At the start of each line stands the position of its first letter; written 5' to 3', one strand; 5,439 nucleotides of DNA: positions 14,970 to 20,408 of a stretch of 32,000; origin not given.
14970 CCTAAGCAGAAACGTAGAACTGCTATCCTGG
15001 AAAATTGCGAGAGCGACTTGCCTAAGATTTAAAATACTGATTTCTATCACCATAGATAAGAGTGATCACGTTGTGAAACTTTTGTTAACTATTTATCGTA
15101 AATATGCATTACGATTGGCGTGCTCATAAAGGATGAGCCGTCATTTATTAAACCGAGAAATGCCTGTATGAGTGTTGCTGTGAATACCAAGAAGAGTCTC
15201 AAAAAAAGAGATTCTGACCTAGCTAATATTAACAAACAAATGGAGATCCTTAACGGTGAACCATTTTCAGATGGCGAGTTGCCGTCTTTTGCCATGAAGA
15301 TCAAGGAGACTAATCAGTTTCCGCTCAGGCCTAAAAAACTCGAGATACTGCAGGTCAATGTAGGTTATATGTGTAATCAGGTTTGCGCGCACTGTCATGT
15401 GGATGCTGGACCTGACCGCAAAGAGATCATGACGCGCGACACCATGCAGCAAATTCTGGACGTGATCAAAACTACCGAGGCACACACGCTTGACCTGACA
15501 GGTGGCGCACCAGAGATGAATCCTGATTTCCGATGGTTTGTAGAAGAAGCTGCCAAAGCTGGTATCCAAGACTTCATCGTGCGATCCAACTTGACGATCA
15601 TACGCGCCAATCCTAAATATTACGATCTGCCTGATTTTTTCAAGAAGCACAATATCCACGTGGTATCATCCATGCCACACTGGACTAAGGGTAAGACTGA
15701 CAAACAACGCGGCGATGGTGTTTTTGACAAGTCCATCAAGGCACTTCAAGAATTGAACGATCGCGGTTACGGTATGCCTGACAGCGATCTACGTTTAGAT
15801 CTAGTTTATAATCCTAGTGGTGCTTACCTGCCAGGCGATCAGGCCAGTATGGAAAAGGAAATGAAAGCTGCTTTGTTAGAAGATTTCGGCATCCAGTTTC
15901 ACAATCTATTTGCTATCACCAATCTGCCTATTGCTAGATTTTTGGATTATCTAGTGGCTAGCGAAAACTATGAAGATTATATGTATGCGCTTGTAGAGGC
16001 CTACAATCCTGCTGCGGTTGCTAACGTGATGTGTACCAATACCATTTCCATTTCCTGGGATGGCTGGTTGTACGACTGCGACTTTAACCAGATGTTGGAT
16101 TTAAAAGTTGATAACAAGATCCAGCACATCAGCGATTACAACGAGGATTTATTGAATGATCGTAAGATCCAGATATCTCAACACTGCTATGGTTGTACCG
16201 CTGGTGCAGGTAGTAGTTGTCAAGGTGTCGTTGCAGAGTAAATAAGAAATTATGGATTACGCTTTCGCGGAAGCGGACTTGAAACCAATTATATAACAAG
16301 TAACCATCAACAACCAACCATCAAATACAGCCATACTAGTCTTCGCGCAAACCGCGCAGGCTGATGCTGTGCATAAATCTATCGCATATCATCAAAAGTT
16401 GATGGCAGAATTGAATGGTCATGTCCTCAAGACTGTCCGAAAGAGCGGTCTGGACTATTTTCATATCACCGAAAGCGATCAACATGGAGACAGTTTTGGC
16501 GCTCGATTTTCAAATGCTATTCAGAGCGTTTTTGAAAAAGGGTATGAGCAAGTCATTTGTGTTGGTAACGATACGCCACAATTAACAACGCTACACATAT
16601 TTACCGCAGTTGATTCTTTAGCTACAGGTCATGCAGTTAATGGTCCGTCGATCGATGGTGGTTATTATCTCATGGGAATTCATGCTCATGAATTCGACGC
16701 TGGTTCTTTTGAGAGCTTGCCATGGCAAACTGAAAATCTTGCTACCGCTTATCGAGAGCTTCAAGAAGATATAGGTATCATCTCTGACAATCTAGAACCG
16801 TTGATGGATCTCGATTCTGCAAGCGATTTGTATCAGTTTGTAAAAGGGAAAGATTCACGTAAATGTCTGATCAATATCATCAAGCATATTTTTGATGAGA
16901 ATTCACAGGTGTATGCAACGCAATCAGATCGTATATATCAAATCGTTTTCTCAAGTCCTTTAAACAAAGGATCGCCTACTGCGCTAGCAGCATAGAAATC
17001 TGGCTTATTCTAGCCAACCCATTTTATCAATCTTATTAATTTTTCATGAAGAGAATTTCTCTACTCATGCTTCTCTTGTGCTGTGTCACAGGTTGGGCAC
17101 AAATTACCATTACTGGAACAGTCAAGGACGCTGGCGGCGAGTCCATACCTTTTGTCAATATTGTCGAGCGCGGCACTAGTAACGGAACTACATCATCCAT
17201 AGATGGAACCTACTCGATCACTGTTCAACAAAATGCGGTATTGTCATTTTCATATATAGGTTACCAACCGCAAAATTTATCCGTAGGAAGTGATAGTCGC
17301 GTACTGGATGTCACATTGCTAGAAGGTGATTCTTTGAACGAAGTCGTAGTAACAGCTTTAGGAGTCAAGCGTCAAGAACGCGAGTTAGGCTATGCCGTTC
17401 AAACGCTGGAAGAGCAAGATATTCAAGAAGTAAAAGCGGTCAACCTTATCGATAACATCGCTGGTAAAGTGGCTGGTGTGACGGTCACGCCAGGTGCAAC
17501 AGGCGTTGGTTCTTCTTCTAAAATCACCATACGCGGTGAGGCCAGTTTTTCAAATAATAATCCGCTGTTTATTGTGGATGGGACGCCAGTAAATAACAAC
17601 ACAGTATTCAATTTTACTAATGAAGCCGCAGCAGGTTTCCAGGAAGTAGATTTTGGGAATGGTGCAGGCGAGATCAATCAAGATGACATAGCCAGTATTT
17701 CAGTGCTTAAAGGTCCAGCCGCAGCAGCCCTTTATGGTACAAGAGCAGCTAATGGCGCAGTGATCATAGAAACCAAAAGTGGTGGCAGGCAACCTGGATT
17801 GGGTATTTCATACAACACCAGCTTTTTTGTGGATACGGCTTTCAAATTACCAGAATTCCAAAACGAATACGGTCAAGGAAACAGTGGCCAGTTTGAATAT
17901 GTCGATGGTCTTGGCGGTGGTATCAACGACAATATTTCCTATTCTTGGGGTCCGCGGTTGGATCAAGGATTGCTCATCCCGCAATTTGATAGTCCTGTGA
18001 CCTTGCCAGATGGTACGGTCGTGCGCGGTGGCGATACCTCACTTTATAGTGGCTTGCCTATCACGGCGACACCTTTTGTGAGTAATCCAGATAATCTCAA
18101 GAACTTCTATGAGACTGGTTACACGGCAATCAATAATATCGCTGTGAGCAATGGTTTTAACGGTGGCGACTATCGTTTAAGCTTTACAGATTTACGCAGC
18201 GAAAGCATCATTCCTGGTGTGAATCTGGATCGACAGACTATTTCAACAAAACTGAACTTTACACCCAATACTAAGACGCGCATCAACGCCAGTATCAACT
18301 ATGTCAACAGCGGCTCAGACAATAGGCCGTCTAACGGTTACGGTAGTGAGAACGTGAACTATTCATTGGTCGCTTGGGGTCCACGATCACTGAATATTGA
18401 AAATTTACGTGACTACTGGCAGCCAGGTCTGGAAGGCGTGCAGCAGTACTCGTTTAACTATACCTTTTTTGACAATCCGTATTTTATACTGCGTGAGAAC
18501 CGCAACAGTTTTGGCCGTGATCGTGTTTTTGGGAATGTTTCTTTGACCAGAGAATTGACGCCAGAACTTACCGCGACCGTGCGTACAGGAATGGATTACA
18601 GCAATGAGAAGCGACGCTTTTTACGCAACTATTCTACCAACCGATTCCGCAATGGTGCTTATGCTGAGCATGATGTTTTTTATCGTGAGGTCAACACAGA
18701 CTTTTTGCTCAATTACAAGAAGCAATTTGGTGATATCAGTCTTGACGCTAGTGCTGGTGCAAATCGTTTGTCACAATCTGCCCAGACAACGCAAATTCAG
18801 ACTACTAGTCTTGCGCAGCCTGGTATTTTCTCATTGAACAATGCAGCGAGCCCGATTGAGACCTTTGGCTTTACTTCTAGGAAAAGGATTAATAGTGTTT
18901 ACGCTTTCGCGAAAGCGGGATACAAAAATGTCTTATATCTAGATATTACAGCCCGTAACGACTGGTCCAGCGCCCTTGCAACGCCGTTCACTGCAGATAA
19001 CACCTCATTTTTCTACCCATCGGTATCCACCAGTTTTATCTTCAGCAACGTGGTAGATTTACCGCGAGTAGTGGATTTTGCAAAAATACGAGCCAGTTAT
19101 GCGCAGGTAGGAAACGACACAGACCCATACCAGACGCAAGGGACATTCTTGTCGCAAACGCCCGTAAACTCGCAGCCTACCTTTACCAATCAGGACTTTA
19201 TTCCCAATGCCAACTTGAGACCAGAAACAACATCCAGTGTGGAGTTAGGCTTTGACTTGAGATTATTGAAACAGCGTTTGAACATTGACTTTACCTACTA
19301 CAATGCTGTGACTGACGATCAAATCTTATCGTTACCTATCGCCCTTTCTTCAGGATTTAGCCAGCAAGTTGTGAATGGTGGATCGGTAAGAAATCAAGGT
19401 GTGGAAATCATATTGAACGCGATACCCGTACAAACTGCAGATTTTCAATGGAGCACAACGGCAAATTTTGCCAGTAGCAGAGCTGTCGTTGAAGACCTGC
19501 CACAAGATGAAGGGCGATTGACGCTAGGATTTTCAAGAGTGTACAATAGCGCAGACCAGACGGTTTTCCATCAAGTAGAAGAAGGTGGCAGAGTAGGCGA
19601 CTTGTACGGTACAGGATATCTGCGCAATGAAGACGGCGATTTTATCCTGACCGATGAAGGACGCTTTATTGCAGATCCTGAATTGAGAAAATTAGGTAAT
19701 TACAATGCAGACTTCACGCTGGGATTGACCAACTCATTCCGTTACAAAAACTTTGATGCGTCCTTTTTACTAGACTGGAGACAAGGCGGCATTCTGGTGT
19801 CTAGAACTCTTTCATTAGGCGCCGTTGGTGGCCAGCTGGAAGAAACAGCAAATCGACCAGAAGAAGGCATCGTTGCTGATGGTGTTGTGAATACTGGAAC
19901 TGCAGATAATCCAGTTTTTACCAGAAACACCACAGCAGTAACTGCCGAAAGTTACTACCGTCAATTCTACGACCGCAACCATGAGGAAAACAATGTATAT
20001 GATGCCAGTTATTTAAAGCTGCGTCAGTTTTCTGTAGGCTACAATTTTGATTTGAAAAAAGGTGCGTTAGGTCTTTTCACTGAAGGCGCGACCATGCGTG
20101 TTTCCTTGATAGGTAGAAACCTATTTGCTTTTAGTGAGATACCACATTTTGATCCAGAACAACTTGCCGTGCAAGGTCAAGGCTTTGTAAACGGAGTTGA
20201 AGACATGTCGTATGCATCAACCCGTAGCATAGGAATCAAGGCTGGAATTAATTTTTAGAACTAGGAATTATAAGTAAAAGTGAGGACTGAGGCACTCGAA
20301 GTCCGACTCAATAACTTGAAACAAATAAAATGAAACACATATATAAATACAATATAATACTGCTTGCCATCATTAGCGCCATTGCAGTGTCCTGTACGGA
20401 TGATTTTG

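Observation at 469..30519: Highly iterated 14-nt perfect palindrome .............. scattered through genes and spacers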

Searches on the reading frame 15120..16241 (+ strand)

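Call 9: search_protein_families(library=pfam, proteins=[window:15120-16241:+])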
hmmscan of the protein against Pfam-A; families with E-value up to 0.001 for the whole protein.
window:15120-16241:+ (373 aa): 2 families
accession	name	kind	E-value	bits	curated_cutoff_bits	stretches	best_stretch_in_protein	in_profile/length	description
PF12345.13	DUF3641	-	3.3e-54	183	24.9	1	237-369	1-133/134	Protein of unknown function (DUF3641)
PF04055.27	Radical_SAM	-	5.8e-08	33.5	29.5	1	79-217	1-141/166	Radical SAM superfamily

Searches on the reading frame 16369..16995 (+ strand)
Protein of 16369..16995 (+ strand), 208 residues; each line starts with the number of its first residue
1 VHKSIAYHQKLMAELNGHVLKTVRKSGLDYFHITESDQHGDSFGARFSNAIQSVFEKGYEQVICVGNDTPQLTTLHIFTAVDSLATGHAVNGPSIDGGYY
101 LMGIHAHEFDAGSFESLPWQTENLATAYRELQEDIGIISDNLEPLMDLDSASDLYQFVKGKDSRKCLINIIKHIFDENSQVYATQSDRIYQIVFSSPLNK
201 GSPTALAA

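Call 9: search_protein_families(library=pfam, proteins=[window:16369-16995:+])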
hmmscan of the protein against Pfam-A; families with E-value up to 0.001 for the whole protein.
window:16369-16995:+ (208 aa): 1 family
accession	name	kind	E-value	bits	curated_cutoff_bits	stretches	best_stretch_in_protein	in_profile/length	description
PF09837.15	DUF2064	-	1e-20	74.2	25.8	1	36-120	37-119/120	Uncharacterized protein conserved in bacteria (DUF2064)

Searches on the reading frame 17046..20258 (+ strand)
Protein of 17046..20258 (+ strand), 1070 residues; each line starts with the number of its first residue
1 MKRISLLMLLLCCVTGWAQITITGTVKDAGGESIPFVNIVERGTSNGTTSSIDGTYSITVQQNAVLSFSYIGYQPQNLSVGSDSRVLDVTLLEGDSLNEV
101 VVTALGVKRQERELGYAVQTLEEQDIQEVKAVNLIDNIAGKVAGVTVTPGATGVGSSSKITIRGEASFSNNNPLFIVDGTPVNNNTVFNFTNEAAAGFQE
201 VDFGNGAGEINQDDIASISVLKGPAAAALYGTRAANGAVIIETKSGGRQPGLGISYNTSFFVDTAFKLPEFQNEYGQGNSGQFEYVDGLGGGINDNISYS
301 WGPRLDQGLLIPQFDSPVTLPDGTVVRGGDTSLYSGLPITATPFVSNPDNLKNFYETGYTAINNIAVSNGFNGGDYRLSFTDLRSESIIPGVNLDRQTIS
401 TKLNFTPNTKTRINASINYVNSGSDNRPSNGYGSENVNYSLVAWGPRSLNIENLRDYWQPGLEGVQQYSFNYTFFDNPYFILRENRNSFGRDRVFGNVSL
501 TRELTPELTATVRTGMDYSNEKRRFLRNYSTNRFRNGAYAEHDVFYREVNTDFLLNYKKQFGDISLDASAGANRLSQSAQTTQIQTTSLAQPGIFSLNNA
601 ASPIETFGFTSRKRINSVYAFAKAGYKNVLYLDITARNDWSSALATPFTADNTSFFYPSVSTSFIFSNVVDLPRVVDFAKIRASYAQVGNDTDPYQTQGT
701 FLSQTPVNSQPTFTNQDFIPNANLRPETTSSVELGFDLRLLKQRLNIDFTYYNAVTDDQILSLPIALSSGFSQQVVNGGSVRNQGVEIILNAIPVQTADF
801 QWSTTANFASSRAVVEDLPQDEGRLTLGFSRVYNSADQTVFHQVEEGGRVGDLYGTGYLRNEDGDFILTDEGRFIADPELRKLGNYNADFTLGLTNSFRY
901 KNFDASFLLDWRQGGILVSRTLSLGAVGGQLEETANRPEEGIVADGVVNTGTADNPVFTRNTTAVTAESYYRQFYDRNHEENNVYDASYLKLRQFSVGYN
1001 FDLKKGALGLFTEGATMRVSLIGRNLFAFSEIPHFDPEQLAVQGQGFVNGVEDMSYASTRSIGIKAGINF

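Call 10: search_protein_families(library=pfam, proteins=[window:17046-20258:+])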
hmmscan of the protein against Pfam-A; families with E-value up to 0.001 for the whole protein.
window:17046-20258:+ (1070 aa): 3 families
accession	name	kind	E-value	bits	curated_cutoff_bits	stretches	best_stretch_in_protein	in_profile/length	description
PF07715.20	Plug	-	2.6e-16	60.5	23.9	1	112-238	3-107/107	TonB-dependent Receptor Plug Domain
PF13715.12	CarbopepD_reg_2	-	6.4e-14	52.2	32.2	1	22-102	1-88/88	CarboxypepD_reg-like domain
PF13620.12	CarboxypepD_reg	-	8.2e-08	32.9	32.3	1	21-91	1-81/82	Carboxypeptidase regulatory-like domain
